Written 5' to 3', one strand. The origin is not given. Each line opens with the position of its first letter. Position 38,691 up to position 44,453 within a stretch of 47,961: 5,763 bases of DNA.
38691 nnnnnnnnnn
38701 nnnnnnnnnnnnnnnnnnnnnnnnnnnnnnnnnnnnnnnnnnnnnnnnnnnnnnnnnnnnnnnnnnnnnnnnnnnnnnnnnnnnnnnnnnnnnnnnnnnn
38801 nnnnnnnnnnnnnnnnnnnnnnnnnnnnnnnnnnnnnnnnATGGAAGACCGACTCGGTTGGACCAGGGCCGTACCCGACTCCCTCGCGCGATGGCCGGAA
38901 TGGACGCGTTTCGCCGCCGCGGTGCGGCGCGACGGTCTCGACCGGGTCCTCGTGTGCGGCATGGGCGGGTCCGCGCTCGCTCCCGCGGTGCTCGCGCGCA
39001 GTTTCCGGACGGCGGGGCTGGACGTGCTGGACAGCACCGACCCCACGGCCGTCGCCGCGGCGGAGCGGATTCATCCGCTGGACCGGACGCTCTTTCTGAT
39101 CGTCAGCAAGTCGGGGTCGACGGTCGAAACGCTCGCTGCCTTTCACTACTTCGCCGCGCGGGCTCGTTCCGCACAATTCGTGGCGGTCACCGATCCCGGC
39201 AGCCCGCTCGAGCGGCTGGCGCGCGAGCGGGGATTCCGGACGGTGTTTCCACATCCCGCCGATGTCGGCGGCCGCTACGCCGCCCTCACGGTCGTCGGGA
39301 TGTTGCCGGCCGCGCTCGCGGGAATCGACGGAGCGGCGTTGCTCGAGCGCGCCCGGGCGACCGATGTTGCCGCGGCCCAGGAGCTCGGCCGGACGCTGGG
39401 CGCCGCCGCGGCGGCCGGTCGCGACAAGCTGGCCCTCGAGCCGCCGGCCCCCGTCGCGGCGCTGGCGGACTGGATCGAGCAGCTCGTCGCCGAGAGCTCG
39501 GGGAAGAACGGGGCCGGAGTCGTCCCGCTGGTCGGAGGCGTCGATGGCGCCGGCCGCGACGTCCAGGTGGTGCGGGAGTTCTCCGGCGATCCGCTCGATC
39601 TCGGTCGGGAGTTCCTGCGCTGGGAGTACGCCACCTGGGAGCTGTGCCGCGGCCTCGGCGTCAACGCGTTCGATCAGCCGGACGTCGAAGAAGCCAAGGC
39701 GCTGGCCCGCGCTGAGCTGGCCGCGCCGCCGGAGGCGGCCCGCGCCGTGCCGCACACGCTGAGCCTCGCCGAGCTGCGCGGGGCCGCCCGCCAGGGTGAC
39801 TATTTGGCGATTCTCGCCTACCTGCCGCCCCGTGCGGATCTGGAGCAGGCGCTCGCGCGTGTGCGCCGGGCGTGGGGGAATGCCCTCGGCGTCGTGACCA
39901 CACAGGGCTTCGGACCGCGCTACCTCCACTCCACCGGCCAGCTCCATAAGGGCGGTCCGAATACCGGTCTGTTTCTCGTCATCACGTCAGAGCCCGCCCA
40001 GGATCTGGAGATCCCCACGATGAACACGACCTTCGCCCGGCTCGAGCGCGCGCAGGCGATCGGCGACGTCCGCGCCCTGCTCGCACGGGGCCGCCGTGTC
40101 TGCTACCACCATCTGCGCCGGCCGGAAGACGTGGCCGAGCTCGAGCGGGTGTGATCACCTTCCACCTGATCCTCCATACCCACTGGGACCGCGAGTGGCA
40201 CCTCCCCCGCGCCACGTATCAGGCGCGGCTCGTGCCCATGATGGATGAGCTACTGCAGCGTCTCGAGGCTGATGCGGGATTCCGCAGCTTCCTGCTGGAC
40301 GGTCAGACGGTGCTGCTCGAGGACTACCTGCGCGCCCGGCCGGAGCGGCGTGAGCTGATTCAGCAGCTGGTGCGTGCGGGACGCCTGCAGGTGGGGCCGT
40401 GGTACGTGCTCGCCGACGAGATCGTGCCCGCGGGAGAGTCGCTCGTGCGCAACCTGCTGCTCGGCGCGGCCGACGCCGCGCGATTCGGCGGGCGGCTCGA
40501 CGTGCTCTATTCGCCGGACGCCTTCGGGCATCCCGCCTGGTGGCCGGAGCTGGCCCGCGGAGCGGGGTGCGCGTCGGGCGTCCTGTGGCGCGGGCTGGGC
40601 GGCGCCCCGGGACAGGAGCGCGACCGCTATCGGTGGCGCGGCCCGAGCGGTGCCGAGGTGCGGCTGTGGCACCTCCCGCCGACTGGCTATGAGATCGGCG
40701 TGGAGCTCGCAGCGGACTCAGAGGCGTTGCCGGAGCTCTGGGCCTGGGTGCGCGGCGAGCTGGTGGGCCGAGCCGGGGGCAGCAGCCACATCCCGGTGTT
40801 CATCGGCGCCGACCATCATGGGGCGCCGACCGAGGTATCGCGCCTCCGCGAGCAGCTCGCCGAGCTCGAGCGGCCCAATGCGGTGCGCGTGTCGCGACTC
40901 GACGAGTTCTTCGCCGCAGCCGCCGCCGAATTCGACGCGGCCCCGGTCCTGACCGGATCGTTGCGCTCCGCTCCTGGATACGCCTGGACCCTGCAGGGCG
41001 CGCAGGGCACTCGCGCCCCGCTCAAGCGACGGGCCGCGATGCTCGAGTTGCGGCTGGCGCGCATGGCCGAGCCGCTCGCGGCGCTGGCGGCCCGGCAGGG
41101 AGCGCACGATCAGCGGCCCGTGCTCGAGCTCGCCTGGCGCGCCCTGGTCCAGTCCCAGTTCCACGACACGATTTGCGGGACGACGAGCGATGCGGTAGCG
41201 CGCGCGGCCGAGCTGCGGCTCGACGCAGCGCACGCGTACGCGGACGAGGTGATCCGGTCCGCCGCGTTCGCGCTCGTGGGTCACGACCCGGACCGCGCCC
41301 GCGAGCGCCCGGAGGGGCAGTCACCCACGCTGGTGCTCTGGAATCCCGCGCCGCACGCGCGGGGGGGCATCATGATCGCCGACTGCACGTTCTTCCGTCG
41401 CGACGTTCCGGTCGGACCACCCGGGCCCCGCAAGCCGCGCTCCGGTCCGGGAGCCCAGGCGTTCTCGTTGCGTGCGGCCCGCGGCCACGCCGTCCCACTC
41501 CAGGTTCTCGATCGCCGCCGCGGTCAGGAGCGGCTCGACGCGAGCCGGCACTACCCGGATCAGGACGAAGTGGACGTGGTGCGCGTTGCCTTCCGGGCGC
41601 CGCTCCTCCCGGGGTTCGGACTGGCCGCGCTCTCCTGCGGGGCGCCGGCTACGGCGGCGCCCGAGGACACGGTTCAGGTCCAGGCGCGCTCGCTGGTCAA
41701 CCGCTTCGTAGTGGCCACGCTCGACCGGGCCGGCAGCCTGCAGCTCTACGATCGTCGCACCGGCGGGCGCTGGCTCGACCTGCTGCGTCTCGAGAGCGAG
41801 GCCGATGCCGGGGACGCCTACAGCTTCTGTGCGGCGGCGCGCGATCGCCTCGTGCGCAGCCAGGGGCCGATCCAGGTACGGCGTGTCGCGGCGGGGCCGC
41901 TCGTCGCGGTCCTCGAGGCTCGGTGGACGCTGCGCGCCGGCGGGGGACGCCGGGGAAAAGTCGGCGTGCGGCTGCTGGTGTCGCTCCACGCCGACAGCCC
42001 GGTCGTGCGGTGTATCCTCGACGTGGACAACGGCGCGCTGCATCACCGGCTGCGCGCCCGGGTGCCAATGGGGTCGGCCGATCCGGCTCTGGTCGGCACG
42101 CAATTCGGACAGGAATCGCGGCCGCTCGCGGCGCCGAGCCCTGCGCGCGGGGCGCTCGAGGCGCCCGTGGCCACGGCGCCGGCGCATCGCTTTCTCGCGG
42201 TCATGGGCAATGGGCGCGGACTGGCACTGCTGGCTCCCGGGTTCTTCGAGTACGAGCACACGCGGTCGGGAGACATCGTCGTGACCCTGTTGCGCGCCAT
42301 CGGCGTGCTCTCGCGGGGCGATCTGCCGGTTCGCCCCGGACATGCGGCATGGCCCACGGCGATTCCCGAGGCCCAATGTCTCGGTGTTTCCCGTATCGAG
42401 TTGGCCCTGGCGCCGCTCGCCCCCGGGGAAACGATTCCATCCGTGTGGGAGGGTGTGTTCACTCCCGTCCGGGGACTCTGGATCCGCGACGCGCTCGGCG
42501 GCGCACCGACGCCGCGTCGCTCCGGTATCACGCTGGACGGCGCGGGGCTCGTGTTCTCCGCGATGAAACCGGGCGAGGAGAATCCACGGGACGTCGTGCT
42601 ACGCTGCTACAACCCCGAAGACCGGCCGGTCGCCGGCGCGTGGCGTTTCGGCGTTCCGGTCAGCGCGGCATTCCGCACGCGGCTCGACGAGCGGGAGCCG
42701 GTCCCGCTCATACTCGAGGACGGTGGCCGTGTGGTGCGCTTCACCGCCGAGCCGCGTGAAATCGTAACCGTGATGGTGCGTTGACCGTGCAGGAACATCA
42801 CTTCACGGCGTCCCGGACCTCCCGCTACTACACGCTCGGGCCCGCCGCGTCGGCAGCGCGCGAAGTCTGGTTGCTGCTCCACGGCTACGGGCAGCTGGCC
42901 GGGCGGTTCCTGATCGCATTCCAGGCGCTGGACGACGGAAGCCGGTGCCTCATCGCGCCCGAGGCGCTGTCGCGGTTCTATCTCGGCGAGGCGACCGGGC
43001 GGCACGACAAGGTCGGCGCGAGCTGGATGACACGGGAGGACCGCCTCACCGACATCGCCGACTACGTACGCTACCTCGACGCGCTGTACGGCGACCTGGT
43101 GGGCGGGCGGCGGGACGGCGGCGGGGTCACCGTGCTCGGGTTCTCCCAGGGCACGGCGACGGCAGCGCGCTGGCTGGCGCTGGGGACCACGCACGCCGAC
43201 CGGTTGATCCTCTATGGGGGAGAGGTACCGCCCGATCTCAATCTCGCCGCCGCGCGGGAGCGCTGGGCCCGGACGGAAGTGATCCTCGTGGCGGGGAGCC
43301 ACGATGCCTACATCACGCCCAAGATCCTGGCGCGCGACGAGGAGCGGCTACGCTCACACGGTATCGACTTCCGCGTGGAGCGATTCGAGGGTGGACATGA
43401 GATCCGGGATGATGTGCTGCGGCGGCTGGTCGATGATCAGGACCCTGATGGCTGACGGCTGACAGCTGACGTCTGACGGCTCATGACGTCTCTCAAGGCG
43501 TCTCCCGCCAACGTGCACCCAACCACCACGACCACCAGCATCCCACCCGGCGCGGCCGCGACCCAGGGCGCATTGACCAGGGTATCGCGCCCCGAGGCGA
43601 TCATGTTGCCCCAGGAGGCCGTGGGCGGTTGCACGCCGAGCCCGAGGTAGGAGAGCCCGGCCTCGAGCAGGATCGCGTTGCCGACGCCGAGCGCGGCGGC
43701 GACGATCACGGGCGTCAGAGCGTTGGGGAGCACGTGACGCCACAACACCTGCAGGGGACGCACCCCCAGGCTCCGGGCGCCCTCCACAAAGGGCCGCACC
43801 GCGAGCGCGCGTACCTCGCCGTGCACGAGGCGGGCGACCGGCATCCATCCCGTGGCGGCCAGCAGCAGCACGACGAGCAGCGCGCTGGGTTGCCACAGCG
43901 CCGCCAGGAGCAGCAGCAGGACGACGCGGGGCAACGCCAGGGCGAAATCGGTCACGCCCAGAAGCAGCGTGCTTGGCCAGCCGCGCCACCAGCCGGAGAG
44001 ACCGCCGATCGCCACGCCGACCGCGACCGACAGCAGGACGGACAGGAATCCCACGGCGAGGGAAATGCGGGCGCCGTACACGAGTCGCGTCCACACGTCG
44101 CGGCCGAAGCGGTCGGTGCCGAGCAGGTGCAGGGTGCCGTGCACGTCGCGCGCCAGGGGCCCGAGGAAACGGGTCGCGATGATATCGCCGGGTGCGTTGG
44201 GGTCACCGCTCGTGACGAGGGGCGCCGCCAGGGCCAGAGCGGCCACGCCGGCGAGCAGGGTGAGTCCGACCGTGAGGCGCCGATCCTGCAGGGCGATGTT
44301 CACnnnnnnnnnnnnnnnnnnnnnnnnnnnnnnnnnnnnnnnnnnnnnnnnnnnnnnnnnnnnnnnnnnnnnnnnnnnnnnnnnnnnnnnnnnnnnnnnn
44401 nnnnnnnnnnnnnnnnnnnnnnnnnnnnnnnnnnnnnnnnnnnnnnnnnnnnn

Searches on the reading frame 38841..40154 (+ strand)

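Call 30: search_protein_families(library=pfam, proteins=[window:38841-40154:+], max_evalue=0.001)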
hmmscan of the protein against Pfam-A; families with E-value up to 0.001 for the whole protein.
window:38841-40154:+ (437 aa): 1 family
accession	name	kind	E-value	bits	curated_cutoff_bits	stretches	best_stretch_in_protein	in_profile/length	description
PF00342.24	PGI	-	4.6e-07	29.3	22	1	33-170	96-245/486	Phosphoglucose isomerase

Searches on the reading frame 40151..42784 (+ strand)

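Call 30: search_protein_families(library=pfam, proteins=[window:40151-42784:+], max_evalue=0.001)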
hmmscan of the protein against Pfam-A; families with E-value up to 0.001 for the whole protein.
window:40151-42784:+ (877 aa): 4 families
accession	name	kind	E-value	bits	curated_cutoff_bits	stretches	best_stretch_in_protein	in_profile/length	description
PF01074.27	Glyco_hydro_38N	-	3e-27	96.2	25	1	4-259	2-257/270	Glycosyl hydrolases family 38 N-terminal domain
PF09261.16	Alpha-mann_mid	-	7.1e-10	39.3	31.1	1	283-374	5-95/96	Alpha mannosidase middle domain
PF17677.7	Glyco_hydro38C2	-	1.7e-07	31.7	22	1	800-874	2-72/72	Glycosyl hydrolases family 38 C-terminal beta sandwich domain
PF07748.19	Glyco_hydro_38C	-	3.2e-06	28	25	1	517-716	3-199/206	Glycosyl hydrolases family 38 C-terminal domain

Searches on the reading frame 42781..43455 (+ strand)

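Call 30: search_protein_families(library=pfam, proteins=[window:42781-43455:+], max_evalue=0.001)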
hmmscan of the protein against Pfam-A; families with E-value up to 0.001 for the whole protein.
window:42781-43455:+ (224 aa): 5 families
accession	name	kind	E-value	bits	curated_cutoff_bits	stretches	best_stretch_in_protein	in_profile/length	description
PF02230.22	Abhydrolase_2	-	8.4e-07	29.5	23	1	23-214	10-207/217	Phospholipase/Carboxylesterase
PF12697.13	Abhydrolase_6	-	4.9e-05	24.5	26.3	1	31-178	2-121/217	Alpha/beta hydrolase family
PF03959.19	FSH1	-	0.00029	21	21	1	111-207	98-200/211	Serine hydrolase (FSH1)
PF12146.15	Hydrolase_4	-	0.0003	20.6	27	0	88-193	51-158/239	Serine aminopeptidase, S33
PF00561.26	Abhydrolase_1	-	0.0005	20.2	25.8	0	114-189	69-150/245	alpha/beta hydrolase fold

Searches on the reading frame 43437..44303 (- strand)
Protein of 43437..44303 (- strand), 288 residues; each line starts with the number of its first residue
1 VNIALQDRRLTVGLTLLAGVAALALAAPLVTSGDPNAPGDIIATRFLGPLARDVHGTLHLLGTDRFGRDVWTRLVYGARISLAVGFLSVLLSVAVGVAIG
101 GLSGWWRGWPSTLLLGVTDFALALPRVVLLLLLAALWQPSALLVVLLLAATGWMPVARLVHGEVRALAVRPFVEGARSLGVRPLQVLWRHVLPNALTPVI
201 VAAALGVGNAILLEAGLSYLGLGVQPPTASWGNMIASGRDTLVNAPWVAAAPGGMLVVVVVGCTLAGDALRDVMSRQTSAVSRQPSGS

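Call 30: search_protein_families(library=pfam, proteins=[window:43437-44303:-], max_evalue=0.001)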
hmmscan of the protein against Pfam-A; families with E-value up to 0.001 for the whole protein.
window:43437-44303:- (288 aa): 1 family
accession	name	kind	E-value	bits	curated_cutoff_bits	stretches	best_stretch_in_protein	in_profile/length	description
PF00528.27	BPD_transp_1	-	1.6e-24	87.1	26.4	1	96-276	1-180/184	Binding-protein-dependent transport system inner membrane component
